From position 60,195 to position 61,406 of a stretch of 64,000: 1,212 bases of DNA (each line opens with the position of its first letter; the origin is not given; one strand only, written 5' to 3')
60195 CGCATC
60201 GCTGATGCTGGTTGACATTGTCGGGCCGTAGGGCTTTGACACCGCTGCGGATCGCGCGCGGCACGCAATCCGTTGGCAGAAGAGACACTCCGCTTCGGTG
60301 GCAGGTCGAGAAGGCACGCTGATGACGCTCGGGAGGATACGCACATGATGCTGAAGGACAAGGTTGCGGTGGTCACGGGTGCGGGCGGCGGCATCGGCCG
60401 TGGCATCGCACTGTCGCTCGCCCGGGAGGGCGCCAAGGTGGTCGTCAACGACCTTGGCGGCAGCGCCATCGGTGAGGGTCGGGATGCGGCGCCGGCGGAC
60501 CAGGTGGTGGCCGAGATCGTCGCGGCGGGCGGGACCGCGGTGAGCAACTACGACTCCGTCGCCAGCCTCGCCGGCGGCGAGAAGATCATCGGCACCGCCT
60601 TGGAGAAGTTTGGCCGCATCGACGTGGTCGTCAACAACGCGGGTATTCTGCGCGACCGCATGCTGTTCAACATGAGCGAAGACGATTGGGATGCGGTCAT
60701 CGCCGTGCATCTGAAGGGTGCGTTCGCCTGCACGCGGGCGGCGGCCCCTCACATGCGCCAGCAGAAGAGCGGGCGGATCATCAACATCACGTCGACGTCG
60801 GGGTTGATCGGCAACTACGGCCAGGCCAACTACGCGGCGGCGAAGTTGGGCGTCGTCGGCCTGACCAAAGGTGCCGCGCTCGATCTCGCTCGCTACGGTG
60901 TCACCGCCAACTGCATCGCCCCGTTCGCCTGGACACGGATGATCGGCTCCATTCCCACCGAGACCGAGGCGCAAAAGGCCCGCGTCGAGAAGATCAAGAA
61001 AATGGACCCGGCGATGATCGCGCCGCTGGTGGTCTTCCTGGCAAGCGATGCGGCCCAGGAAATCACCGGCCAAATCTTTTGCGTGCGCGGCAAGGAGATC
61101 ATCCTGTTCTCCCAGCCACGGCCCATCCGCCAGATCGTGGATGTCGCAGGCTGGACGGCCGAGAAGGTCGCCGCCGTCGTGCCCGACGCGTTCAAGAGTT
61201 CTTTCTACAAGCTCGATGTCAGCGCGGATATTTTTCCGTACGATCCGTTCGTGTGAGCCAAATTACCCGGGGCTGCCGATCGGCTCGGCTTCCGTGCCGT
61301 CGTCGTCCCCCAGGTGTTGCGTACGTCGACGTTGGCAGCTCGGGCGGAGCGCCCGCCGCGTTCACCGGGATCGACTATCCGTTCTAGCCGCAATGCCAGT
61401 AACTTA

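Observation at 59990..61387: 106-bp duplication of the OMP gene 3' end flanking an SDR gene: footprint of an insertion or rearrangement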

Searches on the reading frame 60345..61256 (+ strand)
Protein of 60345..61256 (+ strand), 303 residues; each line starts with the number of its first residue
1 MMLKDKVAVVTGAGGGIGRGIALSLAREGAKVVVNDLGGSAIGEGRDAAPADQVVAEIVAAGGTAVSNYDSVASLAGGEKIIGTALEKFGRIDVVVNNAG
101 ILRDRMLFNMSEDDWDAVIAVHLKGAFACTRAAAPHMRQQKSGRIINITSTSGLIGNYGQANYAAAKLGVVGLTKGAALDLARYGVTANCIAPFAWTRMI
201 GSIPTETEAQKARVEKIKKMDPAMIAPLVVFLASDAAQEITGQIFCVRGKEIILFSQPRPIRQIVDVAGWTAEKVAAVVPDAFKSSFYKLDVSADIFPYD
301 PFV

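Call 5: search_protein_families(library=pfam, proteins=[window:60345-61256:+])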
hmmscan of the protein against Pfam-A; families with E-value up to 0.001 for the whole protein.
window:60345-61256:+ (303 aa): 3 families
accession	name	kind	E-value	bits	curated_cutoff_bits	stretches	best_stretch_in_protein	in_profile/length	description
PF00106.31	adh_short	-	7.3e-47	159.8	26.6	1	6-193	1-179/195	short chain dehydrogenase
PF13561.12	adh_short_C2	-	1.1e-45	156.4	27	1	12-247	1-231/236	Enoyl-(Acyl carrier protein) reductase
PF08659.16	KR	-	1.3e-18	68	22.6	1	9-167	4-153/180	KR domain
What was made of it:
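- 60345..61256 (+): SDR-family oxidoreductase gene (303 aa), own RBS; orthologous with, not foreign to, the clade. Pfam adh_short 7e-47 (call 5).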

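Call 8: find_encoding_contigs(protein=window:60345-61256:+, flank=10000, max_places=10)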
Protein window:60345-61256:+ (303 aa): 12 contigs read that carry it; 7 places shown.
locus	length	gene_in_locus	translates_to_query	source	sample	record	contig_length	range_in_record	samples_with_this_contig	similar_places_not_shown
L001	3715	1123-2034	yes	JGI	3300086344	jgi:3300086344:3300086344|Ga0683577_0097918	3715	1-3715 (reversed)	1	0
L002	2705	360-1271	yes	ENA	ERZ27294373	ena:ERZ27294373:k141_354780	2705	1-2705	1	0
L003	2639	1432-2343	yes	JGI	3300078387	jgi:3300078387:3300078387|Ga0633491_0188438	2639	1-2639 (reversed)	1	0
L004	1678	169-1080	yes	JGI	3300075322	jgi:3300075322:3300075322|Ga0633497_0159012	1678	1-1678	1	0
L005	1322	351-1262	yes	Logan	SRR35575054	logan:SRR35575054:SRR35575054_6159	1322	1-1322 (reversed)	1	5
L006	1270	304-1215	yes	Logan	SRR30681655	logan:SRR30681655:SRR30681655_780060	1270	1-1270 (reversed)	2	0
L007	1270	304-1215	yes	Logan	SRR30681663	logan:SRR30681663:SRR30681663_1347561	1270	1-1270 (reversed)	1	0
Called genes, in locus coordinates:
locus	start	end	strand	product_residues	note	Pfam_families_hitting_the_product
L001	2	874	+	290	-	?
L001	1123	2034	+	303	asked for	PF00106:adh_short, PF08659:KR, PF13561:adh_short_C2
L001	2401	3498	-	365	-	PF01370:Epimerase (faint)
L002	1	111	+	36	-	?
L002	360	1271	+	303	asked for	PF00106:adh_short, PF08659:KR, PF13561:adh_short_C2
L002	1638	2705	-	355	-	?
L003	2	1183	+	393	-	?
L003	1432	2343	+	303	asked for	PF00106:adh_short, PF08659:KR, PF13561:adh_short_C2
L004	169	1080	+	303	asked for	PF00106:adh_short, PF08659:KR, PF13561:adh_short_C2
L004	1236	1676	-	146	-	?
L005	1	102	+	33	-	?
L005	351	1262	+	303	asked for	PF00106:adh_short, PF08659:KR, PF13561:adh_short_C2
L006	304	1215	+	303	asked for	PF00106:adh_short, PF08659:KR, PF13561:adh_short_C2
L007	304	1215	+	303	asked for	PF00106:adh_short, PF08659:KR, PF13561:adh_short_C2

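Call 25: find_homologous_proteins(query=window:60345-61256:+, max_evalue=1e-60)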
Query window:60345-61256:+ (303 aa): 7974 proteins with E <= 1e-60 among 8000 candidates; the best 120 are listed.
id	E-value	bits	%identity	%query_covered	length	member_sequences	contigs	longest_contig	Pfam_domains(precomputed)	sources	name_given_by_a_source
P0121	6.6e-187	638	98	100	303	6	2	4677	PF08659.17,PF13561.13,PF00106.32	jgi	jgi:NAD(P)-dependent dehydrogenase (short-subunit alcohol dehydrogenase family)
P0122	7.1e-178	608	91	100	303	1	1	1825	PF08659.17,PF13561.13,PF00106.32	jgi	jgi:NAD(P)-dependent dehydrogenase (short-subunit alcohol dehydrogenase family)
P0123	1.5e-177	607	91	100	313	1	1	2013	PF08659.17,PF13561.13,PF00106.32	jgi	jgi:NAD(P)-dependent dehydrogenase (short-subunit alcohol dehydrogenase family)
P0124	3.5e-177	606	91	100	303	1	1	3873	PF08659.17,PF13561.13,PF00106.32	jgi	jgi:NAD(P)-dependent dehydrogenase (short-subunit alcohol dehydrogenase family)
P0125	8.4e-177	604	91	100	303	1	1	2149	PF08659.17,PF13561.13,PF00106.32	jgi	-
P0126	1.1e-176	604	90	100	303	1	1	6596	PF08659.17,PF13561.13,PF00106.32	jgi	jgi:NAD(P)-dependent dehydrogenase (short-subunit alcohol dehydrogenase family)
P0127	1.4e-176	604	91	100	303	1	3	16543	PF08659.17,PF13561.13,PF00106.32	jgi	jgi:NAD(P)-dependent dehydrogenase (short-subunit alcohol dehydrogenase family)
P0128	1.2e-175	601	90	100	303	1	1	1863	PF08659.17,PF13561.13,PF00106.32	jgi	jgi:NAD(P)-dependent dehydrogenase (short-subunit alcohol dehydrogenase family)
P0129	2.6e-175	599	90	100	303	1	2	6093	PF08659.17,PF13561.13,PF00106.32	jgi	jgi:NAD(P)-dependent dehydrogenase (short-subunit alcohol dehydrogenase family)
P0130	7.3e-175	598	89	100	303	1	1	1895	PF08659.17,PF13561.13,PF00106.32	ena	-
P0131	9.8e-175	598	90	100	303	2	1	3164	PF08659.17,PF13561.13,PF00106.32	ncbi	-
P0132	1.8e-174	597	90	100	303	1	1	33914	PF08659.17,PF13561.13,PF00106.32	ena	-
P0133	1.2e-173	594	90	100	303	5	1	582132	PF08659.17,PF13561.13,PF00106.32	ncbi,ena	-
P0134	9.9e-172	588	89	100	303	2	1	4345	PF08659.17,PF13561.13,PF00106.32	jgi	-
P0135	1.6e-171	587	87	100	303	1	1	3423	PF08659.17,PF13561.13,PF00106.32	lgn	-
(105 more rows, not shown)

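Call 26: find_encoding_contigs(protein=P0121, flank=6000, max_places=4)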
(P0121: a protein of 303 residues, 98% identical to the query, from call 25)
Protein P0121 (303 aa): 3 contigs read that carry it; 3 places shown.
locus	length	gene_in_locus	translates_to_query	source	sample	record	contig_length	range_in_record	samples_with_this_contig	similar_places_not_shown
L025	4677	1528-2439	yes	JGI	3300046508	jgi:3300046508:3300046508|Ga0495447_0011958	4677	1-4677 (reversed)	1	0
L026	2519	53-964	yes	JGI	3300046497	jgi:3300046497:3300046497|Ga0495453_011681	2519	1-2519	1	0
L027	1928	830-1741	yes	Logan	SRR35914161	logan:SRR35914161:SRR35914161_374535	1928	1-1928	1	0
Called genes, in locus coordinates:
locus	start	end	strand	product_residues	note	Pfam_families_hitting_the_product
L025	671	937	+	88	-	-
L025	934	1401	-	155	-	-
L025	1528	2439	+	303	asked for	PF00106:adh_short, PF08659:KR, PF13561:adh_short_C2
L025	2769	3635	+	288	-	PF13669:Glyoxalase_4 (weak)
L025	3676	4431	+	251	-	PF02146:SIR2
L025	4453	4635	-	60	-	-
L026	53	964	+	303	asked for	PF00106:adh_short, PF08659:KR, PF13561:adh_short_C2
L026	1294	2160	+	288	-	PF13669:Glyoxalase_4 (weak)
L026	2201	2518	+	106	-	?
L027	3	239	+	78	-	?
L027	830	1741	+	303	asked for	PF00106:adh_short, PF08659:KR, PF13561:adh_short_C2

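Call 27: find_encoding_contigs(protein=P0133, flank=6000, max_places=3)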
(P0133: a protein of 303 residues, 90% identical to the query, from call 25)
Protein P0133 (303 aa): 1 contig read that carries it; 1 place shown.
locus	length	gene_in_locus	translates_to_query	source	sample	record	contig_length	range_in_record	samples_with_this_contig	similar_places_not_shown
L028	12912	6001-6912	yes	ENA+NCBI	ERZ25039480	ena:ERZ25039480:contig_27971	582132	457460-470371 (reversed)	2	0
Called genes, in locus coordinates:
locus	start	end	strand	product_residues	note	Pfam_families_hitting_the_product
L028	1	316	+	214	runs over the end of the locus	-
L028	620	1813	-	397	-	PF13365:Trypsin_2, PF13432:TPR_16 (weak), PF13414:TPR_11 (weak), PF13424:TPR_12 (weak), PF13414:TPR_11 (weak), PF13431:TPR_17 (weak), PF13432:TPR_16 (weak), PF21033:RMD1-3 (weak), +7 more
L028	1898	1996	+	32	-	-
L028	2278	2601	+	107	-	PF18765:Polbeta, PF01909:NTP_transf_2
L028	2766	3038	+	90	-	-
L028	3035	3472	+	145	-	PF01850:PIN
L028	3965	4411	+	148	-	-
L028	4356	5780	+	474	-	PF01609:DDE_Tnp_1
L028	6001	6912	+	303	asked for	PF00106:adh_short, PF08659:KR, PF13561:adh_short_C2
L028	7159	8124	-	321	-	PF00478:IMPDH, PF03060:NMO, PF01070:FMN_dh (weak)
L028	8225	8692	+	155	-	PF00043:GST_C, PF14497:GST_C_3, PF13410:GST_C_2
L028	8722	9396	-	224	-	PF02492:cobW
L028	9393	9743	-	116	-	PF01155:HypA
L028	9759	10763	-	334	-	PF14697:Fer4_21, PF13187:Fer4_9 (weak), PF00037:Fer4 (weak)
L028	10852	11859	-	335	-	PF01040:UbiA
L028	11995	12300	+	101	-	-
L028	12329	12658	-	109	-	PF00037:Fer4, PF12837:Fer4_6, PF13237:Fer4_10 (weak), PF12838:Fer4_7 (weak)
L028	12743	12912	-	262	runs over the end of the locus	PF00881:Nitroreductase, PF14512:TM1586_NiRdase (weak)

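Call 28: find_encoding_contigs(protein=P0127, flank=6000, max_places=3)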
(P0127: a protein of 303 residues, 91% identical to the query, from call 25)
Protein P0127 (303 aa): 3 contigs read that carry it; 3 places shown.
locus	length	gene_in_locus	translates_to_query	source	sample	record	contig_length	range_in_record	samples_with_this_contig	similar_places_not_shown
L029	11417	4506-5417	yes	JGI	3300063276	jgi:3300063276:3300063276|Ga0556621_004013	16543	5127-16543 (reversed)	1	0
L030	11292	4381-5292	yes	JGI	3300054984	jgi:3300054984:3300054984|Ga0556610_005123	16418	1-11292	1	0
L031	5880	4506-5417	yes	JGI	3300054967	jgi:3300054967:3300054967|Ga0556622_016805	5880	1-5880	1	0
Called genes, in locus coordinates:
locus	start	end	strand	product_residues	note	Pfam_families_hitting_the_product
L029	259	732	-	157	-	PF02384:N6_Mtase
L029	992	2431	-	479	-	PF13380:CoA_binding_2, PF13607:Succ_CoA_lig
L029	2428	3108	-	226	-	PF13549:ATP-grasp_5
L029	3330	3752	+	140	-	-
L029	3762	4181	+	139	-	-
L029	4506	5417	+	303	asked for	PF00106:adh_short, PF08659:KR, PF13561:adh_short_C2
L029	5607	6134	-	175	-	PF13493:DUF4118 (weak)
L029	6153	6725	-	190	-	-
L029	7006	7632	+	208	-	PF00072:Response_reg, PF08281:Sigma70_r4_2, PF00196:GerE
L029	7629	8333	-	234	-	PF01083:Cutinase (weak), PF06057:VirJ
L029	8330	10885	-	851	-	PF03706:LPG_synthase_TM, PF09924:LPG_synthase_C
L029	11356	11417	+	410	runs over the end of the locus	PF09594:GT87 (weak)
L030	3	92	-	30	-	?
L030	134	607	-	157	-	PF02384:N6_Mtase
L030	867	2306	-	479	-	PF13380:CoA_binding_2, PF13607:Succ_CoA_lig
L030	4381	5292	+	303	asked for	PF00106:adh_short, PF08659:KR, PF13561:adh_short_C2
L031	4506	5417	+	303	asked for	PF00106:adh_short, PF08659:KR, PF13561:adh_short_C2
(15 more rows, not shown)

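Call 29: find_encoding_contigs(protein=P0132, flank=6000, max_places=3)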
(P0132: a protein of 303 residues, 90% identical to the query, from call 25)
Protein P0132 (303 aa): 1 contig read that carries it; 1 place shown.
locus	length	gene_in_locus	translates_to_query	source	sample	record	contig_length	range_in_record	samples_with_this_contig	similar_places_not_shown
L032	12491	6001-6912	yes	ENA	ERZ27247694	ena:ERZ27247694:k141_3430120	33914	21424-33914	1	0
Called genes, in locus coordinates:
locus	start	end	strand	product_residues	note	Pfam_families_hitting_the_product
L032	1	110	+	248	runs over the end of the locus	PF00005:ABC_tran, PF13304:AAA_21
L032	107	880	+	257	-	PF12679:ABC2_membrane_2, PF12698:ABC2_membrane_3, PF13346:ABC2_membrane_5 (weak)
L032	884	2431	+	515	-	PF23357:DUF7088, PF09822:ABC_transp_aux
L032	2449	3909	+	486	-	PF14238:DUF4340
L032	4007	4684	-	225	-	PF05685:Uma2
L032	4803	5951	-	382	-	PF00155:Aminotran_1_2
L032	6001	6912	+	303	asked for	PF00106:adh_short, PF08659:KR, PF13561:adh_short_C2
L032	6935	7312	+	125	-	-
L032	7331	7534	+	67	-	-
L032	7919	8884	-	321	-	PF00478:IMPDH, PF03060:NMO, PF04131:NanE (weak)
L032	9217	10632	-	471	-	PF01144:CoA_trans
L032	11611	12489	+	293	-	?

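Call 50: search_protein_families(library=ncbifam, proteins=[window:60345-61256:+, L025:934-1401:-, L025:2769-3635:+], max_evalue=0.001)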
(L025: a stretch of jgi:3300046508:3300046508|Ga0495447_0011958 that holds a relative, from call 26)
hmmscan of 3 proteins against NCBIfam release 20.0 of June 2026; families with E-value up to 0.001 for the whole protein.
window:60345-61256:+ (303 aa): 212 families (the best 25 are shown)
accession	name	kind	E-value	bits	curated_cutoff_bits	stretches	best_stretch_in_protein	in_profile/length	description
NF005861.0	PRK07791.1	subfamily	7.2e-92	307.9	373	1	2-283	3-288/300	SDR family oxidoreductase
NF005862.0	PRK07792.1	equivalog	4.3e-79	265.8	414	1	3-283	11-288/307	3-oxoacyl-ACP reductase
NF004198.0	PRK05653.1-3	equivalog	8.6e-65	218.6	296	1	2-249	4-244/248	3-oxoacyl-ACP reductase FabG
TIGR01830.1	3oxo_ACP_reduc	equivalog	1.8e-62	211.2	297.75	1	8-249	1-236/239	3-oxoacyl-[acyl-carrier-protein] reductase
NF009466.0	PRK12826.1-2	subfamily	1.2e-56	191.9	222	1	5-251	3-244/248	3-oxoacyl-ACP reductase FabG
NF009093.0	PRK12429.1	subfamily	6.4e-54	183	258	1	1-248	1-253/259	3-hydroxybutyrate dehydrogenase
NF004197.0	PRK05653.1-1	equivalog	2.8e-52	177.8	332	1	2-249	4-244/249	3-oxoacyl-ACP reductase FabG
TIGR01829.1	AcAcCoA_reduct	subfamily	3.6e-51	174.2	302.1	1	6-249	1-238/242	acetoacetyl-CoA reductase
NF009464.0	PRK12824.1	subfamily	4e-51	174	269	1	5-249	2-240/245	3-oxoacyl-ACP reductase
NF006110.0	PRK08261.1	equivalog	4.4e-51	174.2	410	1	3-252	212-451/454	3-oxoacyl-ACP reductase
NF004791.0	PRK06138.1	equivalog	7.1e-51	172.9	312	1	1-250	1-248/252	SDR family oxidoreductase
TIGR01963.1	PHB_DH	subfamily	8.1e-51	172.7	307.05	1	6-249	2-250/255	3-hydroxybutyrate dehydrogenase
TIGR03971.1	SDR_subfam_1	subfamily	1.8e-50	171.8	300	1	3-247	1-264/271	mycofactocin-coupled SDR family oxidoreductase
NF009546.0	PRK12935.1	equivalog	2.9e-50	171.1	418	1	3-249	4-243/247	acetoacetyl-CoA reductase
NF004200.0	PRK05653.1-5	equivalog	5.3e-50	170.2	273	1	6-249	3-239/242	3-oxoacyl-ACP reductase FabG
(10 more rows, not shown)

L025:934-1401:- (155 aa): 0 families

L025:2769-3635:+ (288 aa): 1 family
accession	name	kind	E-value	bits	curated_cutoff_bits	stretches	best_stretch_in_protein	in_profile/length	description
TIGR03081.1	metmalonyl_epim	equivalog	8.2e-11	42.6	114.95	1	4-102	1-101/129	methylmalonyl-CoA epimerase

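Call 54: list_cluster_members(proteins=[P0121, P0001])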
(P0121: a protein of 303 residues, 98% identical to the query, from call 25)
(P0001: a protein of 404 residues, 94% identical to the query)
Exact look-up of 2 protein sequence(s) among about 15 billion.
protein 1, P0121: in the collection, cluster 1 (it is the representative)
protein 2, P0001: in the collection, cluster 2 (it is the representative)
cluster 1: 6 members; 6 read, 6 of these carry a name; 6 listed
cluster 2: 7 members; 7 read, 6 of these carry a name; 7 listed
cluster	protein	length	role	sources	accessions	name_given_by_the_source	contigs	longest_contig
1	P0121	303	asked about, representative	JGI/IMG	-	NAD(P)-dependent dehydrogenase (short-subunit alcohol dehydrogenase family)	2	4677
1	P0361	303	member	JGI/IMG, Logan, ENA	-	NAD(P)-dependent dehydrogenase (short-subunit alcohol dehydrogenase family)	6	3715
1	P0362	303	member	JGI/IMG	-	NAD(P)-dependent dehydrogenase (short-subunit alcohol dehydrogenase family)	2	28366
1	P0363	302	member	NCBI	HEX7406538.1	MAG TPA: SDR family NAD(P)-dependent oxidoreductase [Candidatus Binatia bacterium]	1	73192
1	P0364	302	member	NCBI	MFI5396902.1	MAG: SDR family NAD(P)-dependent oxidoreductase [Candidatus Binatia bacterium]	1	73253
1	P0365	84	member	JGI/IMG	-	hypothetical protein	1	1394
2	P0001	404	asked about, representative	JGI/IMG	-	outer membrane protein assembly factor BamA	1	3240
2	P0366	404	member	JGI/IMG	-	outer membrane protein assembly factor BamA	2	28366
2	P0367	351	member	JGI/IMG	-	outer membrane protein assembly factor BamA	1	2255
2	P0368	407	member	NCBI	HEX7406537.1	MAG TPA: BamA/TamA family outer membrane protein [Candidatus Binatia bacterium]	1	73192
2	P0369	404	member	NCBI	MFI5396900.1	MAG: BamA/TamA family outer membrane protein [Candidatus Binatia bacterium]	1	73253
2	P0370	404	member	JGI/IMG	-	outer membrane protein assembly factor BamA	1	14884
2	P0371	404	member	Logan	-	-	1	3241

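Call 55: find_encoding_contigs(protein=P0362, flank=10000, max_places=4)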
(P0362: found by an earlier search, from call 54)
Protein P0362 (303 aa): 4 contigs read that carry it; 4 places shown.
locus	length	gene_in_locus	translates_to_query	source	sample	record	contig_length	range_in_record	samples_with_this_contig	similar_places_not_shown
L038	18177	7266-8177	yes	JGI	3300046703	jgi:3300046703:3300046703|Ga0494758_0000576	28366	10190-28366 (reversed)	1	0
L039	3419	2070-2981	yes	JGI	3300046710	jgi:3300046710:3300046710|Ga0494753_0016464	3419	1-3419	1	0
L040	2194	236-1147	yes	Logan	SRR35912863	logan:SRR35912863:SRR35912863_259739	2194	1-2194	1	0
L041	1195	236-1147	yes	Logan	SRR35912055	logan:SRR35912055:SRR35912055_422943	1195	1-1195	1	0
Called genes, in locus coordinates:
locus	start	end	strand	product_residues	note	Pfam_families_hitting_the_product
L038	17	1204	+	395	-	PF01066:CDP-OH_P_transf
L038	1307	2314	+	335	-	PF03706:LPG_synthase_TM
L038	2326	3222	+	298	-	PF04794:YdjC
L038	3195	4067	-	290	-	PF05653:Mg_trans_NIPA (faint)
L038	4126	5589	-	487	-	PF02310:B12-binding (weak), PF04055:Radical_SAM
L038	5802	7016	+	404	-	PF01103:Omp85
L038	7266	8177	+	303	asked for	PF00106:adh_short, PF08659:KR, PF13561:adh_short_C2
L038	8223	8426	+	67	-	PF15919:HicB_lk_antitox, PF15970:HicB-like_2 (weak)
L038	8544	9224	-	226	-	PF01797:Y1_Tnp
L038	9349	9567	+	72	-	-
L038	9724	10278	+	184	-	-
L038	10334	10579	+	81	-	-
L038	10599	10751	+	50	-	-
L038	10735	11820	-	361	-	PF00923:TAL_FSA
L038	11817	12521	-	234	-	PF00702:Hydrolase (weak)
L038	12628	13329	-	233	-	PF00480:ROK (weak)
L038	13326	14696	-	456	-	PF00479:G6PD_N, PF02781:G6PD_C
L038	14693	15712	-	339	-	PF03446:NAD_binding_2, PF03807:F420_oxidored (weak), PF00393:6PGD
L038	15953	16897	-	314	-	PF00116:COX2, PF00034:Cytochrom_C (weak)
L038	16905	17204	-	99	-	PF03626:COX4_pro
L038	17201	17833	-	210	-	PF00510:COX3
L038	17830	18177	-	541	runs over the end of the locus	PF00115:COX1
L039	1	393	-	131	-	?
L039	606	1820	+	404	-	PF01103:Omp85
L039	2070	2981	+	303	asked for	PF00106:adh_short, PF08659:KR, PF13561:adh_short_C2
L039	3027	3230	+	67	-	PF15919:HicB_lk_antitox, PF15970:HicB-like_2 (weak)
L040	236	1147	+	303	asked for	PF00106:adh_short, PF08659:KR, PF13561:adh_short_C2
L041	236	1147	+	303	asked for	PF00106:adh_short, PF08659:KR, PF13561:adh_short_C2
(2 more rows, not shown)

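Call 56: find_encoding_contigs(protein=P0370, flank=10000, max_places=4)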
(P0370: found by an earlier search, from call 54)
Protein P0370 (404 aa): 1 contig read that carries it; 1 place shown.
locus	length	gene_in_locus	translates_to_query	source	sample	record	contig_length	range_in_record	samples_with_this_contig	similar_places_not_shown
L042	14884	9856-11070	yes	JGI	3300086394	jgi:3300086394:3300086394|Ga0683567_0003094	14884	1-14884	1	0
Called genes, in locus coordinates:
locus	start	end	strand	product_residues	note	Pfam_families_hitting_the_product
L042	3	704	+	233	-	?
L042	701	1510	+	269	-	-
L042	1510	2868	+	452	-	PF00202:Aminotran_3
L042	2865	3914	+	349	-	PF01408:GFO_IDH_MocA, PF02894:GFO_IDH_MocA_C, PF22725:GFO_IDH_MocA_C3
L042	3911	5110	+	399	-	PF01066:CDP-OH_P_transf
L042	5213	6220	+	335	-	PF03706:LPG_synthase_TM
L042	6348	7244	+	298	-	PF04794:YdjC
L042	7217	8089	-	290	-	PF05653:Mg_trans_NIPA (faint)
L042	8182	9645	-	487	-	PF02310:B12-binding, PF04055:Radical_SAM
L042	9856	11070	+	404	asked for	PF01103:Omp85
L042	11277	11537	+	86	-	-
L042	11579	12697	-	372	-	-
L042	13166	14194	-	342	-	PF13489:Methyltransf_23, PF13847:Methyltransf_31, PF08241:Methyltransf_11, PF08242:Methyltransf_12, PF13649:Methyltransf_25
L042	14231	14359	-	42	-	-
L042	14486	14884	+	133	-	?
